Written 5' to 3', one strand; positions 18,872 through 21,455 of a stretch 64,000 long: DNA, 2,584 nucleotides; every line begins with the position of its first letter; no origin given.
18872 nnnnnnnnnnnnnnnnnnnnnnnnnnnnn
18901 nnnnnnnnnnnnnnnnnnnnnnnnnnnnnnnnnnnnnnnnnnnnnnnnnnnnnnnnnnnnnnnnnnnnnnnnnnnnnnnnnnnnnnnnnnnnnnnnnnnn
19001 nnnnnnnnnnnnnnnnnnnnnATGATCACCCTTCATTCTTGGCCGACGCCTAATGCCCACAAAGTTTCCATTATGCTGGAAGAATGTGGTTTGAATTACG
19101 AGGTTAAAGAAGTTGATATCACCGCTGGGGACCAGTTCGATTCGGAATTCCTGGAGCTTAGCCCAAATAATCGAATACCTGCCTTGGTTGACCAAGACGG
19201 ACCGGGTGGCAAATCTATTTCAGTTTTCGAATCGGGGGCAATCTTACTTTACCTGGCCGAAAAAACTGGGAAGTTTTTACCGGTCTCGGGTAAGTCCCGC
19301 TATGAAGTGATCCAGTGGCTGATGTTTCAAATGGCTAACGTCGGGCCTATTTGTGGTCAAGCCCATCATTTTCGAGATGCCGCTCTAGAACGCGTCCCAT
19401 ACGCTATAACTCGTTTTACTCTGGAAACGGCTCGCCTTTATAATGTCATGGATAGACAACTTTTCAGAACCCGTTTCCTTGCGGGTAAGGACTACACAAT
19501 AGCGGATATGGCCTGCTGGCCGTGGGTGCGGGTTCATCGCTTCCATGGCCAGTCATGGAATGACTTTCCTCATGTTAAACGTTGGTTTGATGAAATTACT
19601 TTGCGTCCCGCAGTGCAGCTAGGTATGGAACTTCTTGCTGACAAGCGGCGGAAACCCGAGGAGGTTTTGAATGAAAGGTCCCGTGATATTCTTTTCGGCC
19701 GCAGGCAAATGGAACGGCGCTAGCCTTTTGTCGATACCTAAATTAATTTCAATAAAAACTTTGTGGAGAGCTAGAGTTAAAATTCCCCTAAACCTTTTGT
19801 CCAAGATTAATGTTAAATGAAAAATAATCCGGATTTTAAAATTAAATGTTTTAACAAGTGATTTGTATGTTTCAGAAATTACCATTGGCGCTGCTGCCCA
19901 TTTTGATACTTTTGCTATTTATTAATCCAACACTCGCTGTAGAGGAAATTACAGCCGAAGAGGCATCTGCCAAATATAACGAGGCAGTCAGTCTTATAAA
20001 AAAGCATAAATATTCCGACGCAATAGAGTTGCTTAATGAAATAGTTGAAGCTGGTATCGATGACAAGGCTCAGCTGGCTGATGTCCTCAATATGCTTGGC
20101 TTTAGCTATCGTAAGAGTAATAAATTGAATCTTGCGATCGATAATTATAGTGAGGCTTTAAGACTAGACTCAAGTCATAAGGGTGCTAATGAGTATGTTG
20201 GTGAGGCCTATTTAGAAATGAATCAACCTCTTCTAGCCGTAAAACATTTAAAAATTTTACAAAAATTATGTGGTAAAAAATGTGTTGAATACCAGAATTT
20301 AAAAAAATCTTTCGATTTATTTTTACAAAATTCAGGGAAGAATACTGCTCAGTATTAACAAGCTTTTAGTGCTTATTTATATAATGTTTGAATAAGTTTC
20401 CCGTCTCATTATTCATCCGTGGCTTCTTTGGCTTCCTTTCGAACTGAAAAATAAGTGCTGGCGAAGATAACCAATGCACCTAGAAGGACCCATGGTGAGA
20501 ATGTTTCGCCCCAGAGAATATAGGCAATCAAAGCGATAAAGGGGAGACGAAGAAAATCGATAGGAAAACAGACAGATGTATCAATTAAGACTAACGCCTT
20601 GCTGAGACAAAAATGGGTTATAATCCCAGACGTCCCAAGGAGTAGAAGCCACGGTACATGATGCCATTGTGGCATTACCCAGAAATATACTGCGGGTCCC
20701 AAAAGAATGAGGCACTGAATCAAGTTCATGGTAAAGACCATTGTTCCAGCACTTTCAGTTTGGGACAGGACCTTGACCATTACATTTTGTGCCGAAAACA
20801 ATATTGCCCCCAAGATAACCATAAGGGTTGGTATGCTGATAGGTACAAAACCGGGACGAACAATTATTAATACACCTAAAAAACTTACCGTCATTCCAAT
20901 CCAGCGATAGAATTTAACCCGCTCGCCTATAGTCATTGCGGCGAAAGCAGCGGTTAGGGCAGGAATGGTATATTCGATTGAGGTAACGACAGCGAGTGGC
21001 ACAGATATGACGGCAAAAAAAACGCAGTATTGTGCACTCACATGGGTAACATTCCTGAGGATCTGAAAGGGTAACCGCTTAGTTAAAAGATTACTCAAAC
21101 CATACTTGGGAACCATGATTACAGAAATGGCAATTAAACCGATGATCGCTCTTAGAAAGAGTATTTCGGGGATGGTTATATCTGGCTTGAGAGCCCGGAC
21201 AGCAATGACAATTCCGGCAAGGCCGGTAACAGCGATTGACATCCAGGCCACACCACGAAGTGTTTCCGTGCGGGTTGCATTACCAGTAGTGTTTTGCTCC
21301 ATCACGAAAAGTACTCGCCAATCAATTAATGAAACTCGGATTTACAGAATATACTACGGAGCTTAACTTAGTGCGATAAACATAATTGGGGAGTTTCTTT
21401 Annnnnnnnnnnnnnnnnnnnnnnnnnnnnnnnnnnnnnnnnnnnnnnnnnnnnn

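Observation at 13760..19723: Seven-cistron, fully translationally coupled unit: six tandem EamA/DMT permease paralogs ending in a Nu-class glutathione S-transferase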

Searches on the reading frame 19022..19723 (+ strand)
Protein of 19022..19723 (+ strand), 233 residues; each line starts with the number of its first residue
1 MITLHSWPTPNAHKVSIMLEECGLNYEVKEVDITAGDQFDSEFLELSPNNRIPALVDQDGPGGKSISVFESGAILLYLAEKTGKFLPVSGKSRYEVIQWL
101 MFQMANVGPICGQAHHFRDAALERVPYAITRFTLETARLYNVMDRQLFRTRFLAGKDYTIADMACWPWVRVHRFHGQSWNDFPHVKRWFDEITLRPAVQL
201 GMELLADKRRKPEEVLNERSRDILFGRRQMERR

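Call 5: search_protein_families(library=pfam, proteins=[window:19022-19723:+], max_evalue=0.001)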
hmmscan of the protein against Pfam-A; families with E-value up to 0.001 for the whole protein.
window:19022-19723:+ (233 aa): 6 families
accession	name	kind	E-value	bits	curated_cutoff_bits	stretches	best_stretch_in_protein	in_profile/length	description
PF02798.26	GST_N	-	1.3e-16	61.1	20.9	1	2-80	3-76/76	Glutathione S-transferase, N-terminal domain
PF13409.12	GST_N_2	-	7.1e-15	55.8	25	1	10-80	3-69/70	Glutathione S-transferase, N-terminal domain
PF13417.12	GST_N_3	-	9.6e-11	42.3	22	1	4-82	1-71/75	Glutathione S-transferase, N-terminal domain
PF00043.30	GST_C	-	1.1e-06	29.3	20.7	1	136-196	31-93/93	Glutathione S-transferase, C-terminal domain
PF13410.11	GST_C_2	-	9e-05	22.9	24.9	1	130-190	5-68/69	Glutathione S-transferase, C-terminal domain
PF14497.11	GST_C_3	-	0.00051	20.7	21.6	1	137-198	32-97/104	Glutathione S-transferase, C-terminal domain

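Call 6: search_protein_families(library=ncbifam, proteins=[window:19022-19723:+], max_evalue=0.001)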
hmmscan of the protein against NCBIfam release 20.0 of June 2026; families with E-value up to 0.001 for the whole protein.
window:19022-19723:+ (233 aa): 7 families
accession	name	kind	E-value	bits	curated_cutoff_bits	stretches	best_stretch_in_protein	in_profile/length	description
NF010579.0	PRK13972.1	equivalog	3.1e-64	216.4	332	1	1-200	1-201/215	GSH-dependent disulfide bond oxidoreductase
NF008731.0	PRK11752.1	equivalog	8.7e-57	192.5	325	1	3-225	46-278/287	glutathione-dependent disulfide-bond oxidoreductase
NF050814.1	FtsZBindFzlA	equivalog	1.2e-12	48.1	300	1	3-208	6-213/228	FtsZ-binding protein FzlA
TIGR01262.1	maiA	equivalog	4.3e-12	46.1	171.05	1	7-200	6-201/211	maleylacetoacetate isomerase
NF007831.0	PRK10542.1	equivalog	4.3e-12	46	198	1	16-200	15-193/201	glutathione transferase GstA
NF011693.0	PRK15113.1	equivalog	3.9e-06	26.7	150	1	7-81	14-82/214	glutathione transferase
NF007016.1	PRK09481.1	equivalog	1.3e-05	24.8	314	1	11-83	21-84/209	stringent starvation protein SspA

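Call 8: find_encoding_contigs(protein=window:19022-19723:+, flank=10000, max_places=6)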
Protein window:19022-19723:+ (233 aa): 1 contig read that carries it; 1 place shown.
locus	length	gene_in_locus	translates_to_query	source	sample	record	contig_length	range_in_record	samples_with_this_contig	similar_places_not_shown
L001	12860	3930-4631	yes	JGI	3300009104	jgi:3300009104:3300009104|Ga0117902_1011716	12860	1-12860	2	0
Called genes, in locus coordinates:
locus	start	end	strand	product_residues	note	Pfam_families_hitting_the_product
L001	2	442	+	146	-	?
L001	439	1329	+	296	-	PF00892:EamA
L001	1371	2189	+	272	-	PF00892:EamA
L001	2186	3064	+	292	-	PF00892:EamA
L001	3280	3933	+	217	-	PF00892:EamA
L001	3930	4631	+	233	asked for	PF02798:GST_N, PF13417:GST_N_3, PF13409:GST_N_2, PF00043:GST_C (weak)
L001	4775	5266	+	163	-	PF13414:TPR_11 (faint), PF13424:TPR_12 (weak), PF07719:TPR_2 (faint), PF00515:TPR_1 (weak)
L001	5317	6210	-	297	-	PF00892:EamA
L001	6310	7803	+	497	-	PF01977:UbiD, PF20696:UbiD_C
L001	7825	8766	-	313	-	PF00892:EamA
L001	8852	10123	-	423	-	-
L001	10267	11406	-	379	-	PF01306:LacY_symp (faint), PF03825:Nuc_H_symport (weak), PF07690:MFS_1, PF12832:MFS_1_like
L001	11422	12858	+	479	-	?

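Call 27: search_solved_structures(query=window:19022-19723:+, max_evalue=1e-10, show_alignments=2)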
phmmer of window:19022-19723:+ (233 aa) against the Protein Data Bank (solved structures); distinct sequences matched with E-value up to 1e-10: 63 (the best 60 are shown).
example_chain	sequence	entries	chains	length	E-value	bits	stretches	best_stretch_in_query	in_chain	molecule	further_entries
4l8e_A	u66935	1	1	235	1.6e-65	224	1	1-200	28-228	Glutathione S-transferase enzyme with thioredoxin-like domain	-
5hfk_A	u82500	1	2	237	4e-62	212.9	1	1-200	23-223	Disulfide-bond oxidoreductase YfcG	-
3gx0_A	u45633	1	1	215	1.4e-61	211.1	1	1-200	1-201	GST-like protein yfcG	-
4eci_A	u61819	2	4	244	2.1e-56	194.2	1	1-212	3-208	glutathione S-transferase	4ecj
6tum_A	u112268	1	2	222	3.3e-55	190.2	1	1-211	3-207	Glutathione S-transferase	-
6tah_AAA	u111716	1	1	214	4.1e-55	189.9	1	1-211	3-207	Glutathione S-transferase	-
6tah_B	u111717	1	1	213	4.4e-55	189.8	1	1-211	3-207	Glutathione S-transferase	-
6tah_DAA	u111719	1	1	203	1.6e-54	188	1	1-202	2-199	Glutathione S-transferase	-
6tah_CAA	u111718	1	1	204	1.7e-54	187.9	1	1-202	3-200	Glutathione S-transferase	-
4ikh_A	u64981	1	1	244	1.3e-51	178.5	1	2-204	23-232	Glutathione S-transferase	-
4mf5_A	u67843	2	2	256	2.2e-50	174.5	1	3-203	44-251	Glutathione S-transferase domain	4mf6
4mf7_A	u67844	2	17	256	1.4e-49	171.9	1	2-204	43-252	glutathione S-transferase enzyme with thioredoxin-like domain | Putative glutathione S-transferase enzyme with thioredoxin-like domain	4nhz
4nax_A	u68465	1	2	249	1.3e-48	168.6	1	3-204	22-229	Glutathione S-transferase, N-terminal domain protein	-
5uun_B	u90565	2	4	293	5.5e-45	156.8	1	4-202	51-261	Glutathione S-transferase-like protein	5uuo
3c8e_A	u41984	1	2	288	6.7e-44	153.2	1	3-203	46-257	yghU, glutathione S-transferase homologue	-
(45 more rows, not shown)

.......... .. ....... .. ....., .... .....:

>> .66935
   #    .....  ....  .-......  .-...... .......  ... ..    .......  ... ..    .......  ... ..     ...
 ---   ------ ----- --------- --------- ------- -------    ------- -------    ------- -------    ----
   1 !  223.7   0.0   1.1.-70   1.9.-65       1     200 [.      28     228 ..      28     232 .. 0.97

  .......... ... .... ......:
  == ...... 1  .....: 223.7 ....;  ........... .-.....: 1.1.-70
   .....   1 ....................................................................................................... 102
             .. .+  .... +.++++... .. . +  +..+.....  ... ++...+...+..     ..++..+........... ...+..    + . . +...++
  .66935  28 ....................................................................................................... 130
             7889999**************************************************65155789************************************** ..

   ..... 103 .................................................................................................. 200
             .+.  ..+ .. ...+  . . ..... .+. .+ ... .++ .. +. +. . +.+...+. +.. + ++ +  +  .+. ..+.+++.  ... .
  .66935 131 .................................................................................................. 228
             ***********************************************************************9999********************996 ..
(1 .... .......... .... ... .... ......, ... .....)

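Call 51: find_homologous_proteins(query=window:19022-19723:+, max_evalue=1e-40)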
Query window:19022-19723:+ (233 aa): 7927 proteins with E <= 1e-40 among 8000 candidates; the best 120 are listed.
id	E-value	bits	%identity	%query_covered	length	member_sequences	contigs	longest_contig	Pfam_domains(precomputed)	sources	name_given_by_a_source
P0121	1.4e-154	530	98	100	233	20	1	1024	PF13410.12,PF13417.13,PF02798.27,PF00043.31,PF13409.13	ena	-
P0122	3.0e-123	428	78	100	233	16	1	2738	PF13417.13,PF02798.27,PF00043.31,PF13409.13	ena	-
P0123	5.4e-121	420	75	100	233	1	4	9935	PF14497.12,PF13410.12,PF13417.13,PF02798.27,PF00043.31,PF13409.13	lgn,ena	-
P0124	5.2e-120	417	75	100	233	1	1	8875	PF14497.12,PF13410.12,PF13417.13,PF02798.27,PF00043.31,PF13409.13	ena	-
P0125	1.2e-119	416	76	100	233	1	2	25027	PF13410.12,PF13417.13,PF02798.27,PF00043.31,PF13409.13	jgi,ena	-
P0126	5.8e-119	414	74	100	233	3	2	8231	PF14497.12,PF13410.12,PF13417.13,PF02798.27,PF00043.31,PF13409.13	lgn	-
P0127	1.4e-117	409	73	100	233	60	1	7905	PF14497.12,PF13410.12,PF13417.13,PF02798.27,PF00043.31,PF13409.13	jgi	jgi:GST-like protein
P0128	3.3e-117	408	73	100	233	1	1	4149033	PF14497.12,PF13410.12,PF13417.13,PF02798.27,PF00043.31,PF13409.13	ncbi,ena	-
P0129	8.4e-116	403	73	100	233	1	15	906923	PF13410.12,PF13417.13,PF02798.27,PF00043.31,PF13409.13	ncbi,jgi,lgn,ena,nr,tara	ncbi:MAG: glutathione S-transferase [Rhodospirillaceae bacterium]|nr:glutathione S-transferase [Rhod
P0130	4.4e-115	401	71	100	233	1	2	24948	PF14497.12,PF13410.12,PF13417.13,PF02798.27,PF00043.31,PF13409.13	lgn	-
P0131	6.2e-115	401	74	100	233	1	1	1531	PF13410.12,PF13417.13,PF02798.27,PF00043.31,PF13409.13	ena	-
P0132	4.5e-114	398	72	100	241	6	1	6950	PF14497.12,PF13410.12,PF13417.13,PF02798.27,PF00043.31,PF13409.13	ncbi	-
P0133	7.0e-114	397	73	100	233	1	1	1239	PF13410.12,PF13417.13,PF02798.27,PF00043.31,PF13409.13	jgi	jgi:GST-like protein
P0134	7.0e-114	397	73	100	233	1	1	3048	PF13410.12,PF13417.13,PF02798.27,PF00043.31,PF13409.13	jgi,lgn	jgi:GST-like protein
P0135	9.6e-114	397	73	100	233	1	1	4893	PF13410.12,PF13417.13,PF02798.27,PF00043.31,PF13409.13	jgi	jgi:GST-like protein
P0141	1.1e-112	393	71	100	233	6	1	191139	PF13410.12,PF13417.13,PF02798.27,PF00043.31,PF13409.13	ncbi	-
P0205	1.6e-105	370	69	97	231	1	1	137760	PF14497.12,PF13410.12,PF13417.13,PF02798.27,PF00043.31,PF13409.13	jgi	jgi:GST-like protein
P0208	1.3e-103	363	68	100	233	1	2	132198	PF14497.12,PF13410.12,PF13417.13,PF02798.27,PF00043.31,PF13409.13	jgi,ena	jgi:GST-like protein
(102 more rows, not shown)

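Call 52: find_encoding_contigs(protein=P0141, flank=8000, max_places=2)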
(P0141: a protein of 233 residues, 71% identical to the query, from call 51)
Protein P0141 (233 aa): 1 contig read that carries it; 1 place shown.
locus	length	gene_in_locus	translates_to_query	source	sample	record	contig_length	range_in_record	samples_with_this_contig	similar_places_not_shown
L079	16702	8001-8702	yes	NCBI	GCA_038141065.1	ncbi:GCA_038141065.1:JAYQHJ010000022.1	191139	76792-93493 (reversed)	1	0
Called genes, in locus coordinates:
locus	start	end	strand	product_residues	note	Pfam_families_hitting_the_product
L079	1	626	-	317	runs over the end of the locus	PF03401:TctC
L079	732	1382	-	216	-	PF07331:TctB (faint)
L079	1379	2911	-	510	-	PF01970:TctA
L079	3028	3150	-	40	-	-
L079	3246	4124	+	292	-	PF00892:EamA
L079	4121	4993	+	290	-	PF00892:EamA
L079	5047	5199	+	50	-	-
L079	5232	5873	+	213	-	PF00892:EamA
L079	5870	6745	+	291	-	PF00892:EamA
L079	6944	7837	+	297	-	PF00180:Iso_dh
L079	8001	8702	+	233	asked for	PF02798:GST_N, PF13417:GST_N_3, PF13409:GST_N_2, PF00043:GST_C (weak), PF13410:GST_C_2 (weak)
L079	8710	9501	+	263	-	PF00106:adh_short, PF23441:SDR (weak), PF13561:adh_short_C2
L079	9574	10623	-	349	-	PF03401:TctC (faint)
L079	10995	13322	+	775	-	PF01315:Ald_Xan_dh_C, PF02738:MoCoBD_1, PF20256:MoCoBD_2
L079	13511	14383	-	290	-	PF02668:TauD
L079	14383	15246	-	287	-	PF00561:Abhydrolase_1, PF12146:Hydrolase_4, PF12697:Abhydrolase_6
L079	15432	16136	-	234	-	PF01738:DLH, PF02129:Peptidase_S15 (weak)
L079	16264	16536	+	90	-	-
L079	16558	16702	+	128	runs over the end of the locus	PF00837:T4_deiodinase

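Call 53: find_encoding_contigs(protein=P0205, flank=8000, max_places=2)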
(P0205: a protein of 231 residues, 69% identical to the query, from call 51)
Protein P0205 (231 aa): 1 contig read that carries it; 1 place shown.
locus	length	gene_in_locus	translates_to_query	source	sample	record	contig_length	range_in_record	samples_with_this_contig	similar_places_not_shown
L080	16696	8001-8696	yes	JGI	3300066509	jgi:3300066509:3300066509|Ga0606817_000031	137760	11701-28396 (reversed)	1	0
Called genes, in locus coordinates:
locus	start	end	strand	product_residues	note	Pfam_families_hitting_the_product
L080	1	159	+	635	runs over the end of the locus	PF03717:PBP_dimer, PF00905:Transpeptidase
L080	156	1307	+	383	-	PF01098:FTSW_RODA_SPOVE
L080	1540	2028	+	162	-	-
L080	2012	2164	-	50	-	-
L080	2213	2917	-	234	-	PF00857:Isochorismatase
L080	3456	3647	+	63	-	-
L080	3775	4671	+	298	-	PF00892:EamA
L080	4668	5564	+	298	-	PF00892:EamA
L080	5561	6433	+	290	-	PF00892:EamA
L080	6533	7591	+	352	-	PF00180:Iso_dh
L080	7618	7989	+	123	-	-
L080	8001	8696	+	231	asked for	PF02798:GST_N, PF13417:GST_N_3, PF13409:GST_N_2, PF14497:GST_C_3 (weak), PF00043:GST_C, PF13410:GST_C_2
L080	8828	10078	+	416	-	PF07992:Pyr_redox_2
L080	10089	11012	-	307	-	PF00892:EamA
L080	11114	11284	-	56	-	PF16261:DUF4915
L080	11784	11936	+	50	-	-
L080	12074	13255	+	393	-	PF01977:UbiD, PF20696:UbiD_C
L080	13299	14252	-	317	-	PF00892:EamA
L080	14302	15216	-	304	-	PF00892:EamA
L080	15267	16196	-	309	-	PF00149:Metallophos, PF12850:Metallophos_2 (weak)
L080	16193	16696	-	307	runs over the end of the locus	-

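Call 54: find_encoding_contigs(protein=P0208, flank=8000, max_places=2)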
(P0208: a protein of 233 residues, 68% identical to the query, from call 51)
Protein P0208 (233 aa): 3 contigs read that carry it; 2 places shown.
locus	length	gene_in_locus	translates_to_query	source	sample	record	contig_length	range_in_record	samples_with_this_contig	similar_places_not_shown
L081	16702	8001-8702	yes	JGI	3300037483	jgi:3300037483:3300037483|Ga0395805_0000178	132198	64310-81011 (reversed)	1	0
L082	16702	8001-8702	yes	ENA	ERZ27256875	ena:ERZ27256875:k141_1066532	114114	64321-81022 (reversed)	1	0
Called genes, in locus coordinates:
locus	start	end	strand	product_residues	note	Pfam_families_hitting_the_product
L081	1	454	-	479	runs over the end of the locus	PF07690:MFS_1, PF00083:Sugar_tr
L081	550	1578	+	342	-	PF00296:Bac_luciferase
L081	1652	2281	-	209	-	-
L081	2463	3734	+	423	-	PF10098:DUF2336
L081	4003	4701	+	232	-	-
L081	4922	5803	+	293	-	PF00892:EamA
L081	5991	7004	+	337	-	PF00180:Iso_dh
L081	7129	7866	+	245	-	PF06707:DUF1194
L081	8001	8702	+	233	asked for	PF02798:GST_N, PF13417:GST_N_3, PF13409:GST_N_2, PF14497:GST_C_3 (weak), PF00043:GST_C (weak), PF13410:GST_C_2 (weak)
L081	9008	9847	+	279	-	PF00582:Usp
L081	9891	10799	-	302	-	PF00892:EamA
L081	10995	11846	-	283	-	PF01545:Cation_efflux, PF16916:ZT_dimer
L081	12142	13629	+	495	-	PF20695:UbiD_N (weak), PF01977:UbiD, PF20696:UbiD_C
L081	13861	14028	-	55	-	-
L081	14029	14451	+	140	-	PF20332:DUF6627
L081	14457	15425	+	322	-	PF13529:Peptidase_C39_2, PF00515:TPR_1 (faint), PF07719:TPR_2 (faint), PF13181:TPR_8 (faint), PF13432:TPR_16, PF13424:TPR_12 (faint), PF14559:TPR_19 (faint), PF13374:TPR_10 (weak)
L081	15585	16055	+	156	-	-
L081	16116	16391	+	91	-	-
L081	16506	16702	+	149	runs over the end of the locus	-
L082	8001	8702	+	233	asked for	PF02798:GST_N, PF13417:GST_N_3, PF13409:GST_N_2, PF14497:GST_C_3 (weak), PF00043:GST_C (weak), PF13410:GST_C_2 (weak)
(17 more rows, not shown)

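Call 55: search_protein_families(library=ncbifam, proteins=[L080:7618-7989:+, L081:7129-7866:+], max_evalue=1e-10)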
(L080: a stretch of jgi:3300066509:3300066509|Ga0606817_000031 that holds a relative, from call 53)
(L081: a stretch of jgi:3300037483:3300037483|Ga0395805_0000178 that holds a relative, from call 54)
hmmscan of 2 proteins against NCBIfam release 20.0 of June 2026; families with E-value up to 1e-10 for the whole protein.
L080:7618-7989:+ (123 aa): 0 families

L081:7129-7866:+ (245 aa): 0 families

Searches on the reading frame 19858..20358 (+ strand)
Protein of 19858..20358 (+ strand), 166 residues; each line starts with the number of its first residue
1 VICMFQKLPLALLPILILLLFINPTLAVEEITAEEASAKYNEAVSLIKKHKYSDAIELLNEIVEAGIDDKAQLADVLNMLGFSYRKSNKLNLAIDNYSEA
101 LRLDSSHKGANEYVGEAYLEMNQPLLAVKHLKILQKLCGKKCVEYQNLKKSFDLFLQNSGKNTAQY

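Call 5: search_protein_families(library=pfam, proteins=[window:19858-20358:+], max_evalue=0.001)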
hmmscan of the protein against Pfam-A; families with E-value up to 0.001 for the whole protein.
window:19858-20358:+ (166 aa): 6 families
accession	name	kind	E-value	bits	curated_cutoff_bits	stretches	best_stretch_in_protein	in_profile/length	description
PF00515.34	TPR_1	-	4.3e-11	42.6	27.8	1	74-106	1-33/34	Tetratricopeptide repeat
PF07719.23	TPR_2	-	2.6e-10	40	27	1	74-106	1-33/34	Tetratricopeptide repeat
PF13424.12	TPR_12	-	3.1e-07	30.9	30.1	1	35-104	2-75/77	Tetratricopeptide repeat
PF13414.12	TPR_11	-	1.2e-05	25.3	26.8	1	83-121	3-41/42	TPR repeat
PF13432.12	TPR_16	-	3e-05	24.8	32.7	0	80-120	3-43/65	Tetratricopeptide repeat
PF13181.12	TPR_8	-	8.8e-05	22.8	25.7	0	74-107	1-34/34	Tetratricopeptide repeat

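Call 6: search_protein_families(library=ncbifam, proteins=[window:19858-20358:+], max_evalue=0.001)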
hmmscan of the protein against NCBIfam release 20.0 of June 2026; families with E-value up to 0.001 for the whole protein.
window:19858-20358:+ (166 aa): 6 families
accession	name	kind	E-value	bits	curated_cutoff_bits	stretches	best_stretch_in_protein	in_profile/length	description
NF040959.1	MamA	equivalog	1.7e-08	34.2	200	1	30-132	99-197/204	magnetosome protein MamA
TIGR02552.1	LcrH_SycD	equivalog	2.3e-08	33.8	104.8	1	30-156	12-133/136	SycD/LcrH family type III secretion system chaperone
NF047507.1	TPR_BatC_Lepto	exception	1.3e-05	24.8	175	1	33-112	55-134/214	TPR repeat-containing protein BatC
TIGR03302.1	OM_YfiO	subfamily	8.1e-05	22.2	81.4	1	30-107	27-103/239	outer membrane protein assembly factor BamD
NF053607.1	CHU_0125_OmpA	equivalog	0.00043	18.9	620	1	34-135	17-114/639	CHU_0125 family OmpA-like outer membrane integrity protein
TIGR02917.1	PEP_TPR_lipo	equivalog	0.00068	17.6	312.2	1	30-135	153-254/899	XrtA/PEP-CTERM system TPR-repeat protein PrsT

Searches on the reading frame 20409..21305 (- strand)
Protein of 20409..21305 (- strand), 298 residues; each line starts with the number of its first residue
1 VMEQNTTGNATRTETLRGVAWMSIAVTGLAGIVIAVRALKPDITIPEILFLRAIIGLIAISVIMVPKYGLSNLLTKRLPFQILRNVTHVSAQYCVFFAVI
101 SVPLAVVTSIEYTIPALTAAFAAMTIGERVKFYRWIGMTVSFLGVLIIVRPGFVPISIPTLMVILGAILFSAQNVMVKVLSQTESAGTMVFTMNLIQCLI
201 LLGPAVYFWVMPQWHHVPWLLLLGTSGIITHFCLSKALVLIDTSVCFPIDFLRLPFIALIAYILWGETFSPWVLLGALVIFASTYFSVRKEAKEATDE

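Call 5: search_protein_families(library=pfam, proteins=[window:20409-21305:-], max_evalue=0.001)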
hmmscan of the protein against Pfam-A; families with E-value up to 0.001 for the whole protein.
window:20409-21305:- (298 aa): 1 family
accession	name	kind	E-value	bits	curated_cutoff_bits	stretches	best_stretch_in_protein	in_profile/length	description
PF00892.27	EamA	-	6.8e-21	75.4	28.2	2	17-149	2-134/135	EamA-like transporter family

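Call 6: search_protein_families(library=ncbifam, proteins=[window:20409-21305:-], max_evalue=0.001)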
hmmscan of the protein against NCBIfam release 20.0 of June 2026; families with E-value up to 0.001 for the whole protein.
window:20409-21305:- (298 aa): 3 families
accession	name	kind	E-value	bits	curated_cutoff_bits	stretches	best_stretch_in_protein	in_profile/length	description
TIGR00950.1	2A78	equivalog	2.1e-07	30.6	230.2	1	48-283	21-262/264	carboxylate/amino acid/amine transporter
TIGR03340.1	phn_DUF6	hypoth_equivalog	3.1e-07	30.3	288.15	1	56-148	34-133/281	phosphonate utilization associated putative membrane protein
NF050091.1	ArAmAcExpYddG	equivalog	0.00029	20.4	300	1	53-192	41-185/285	aromatic amino acid exporter YddG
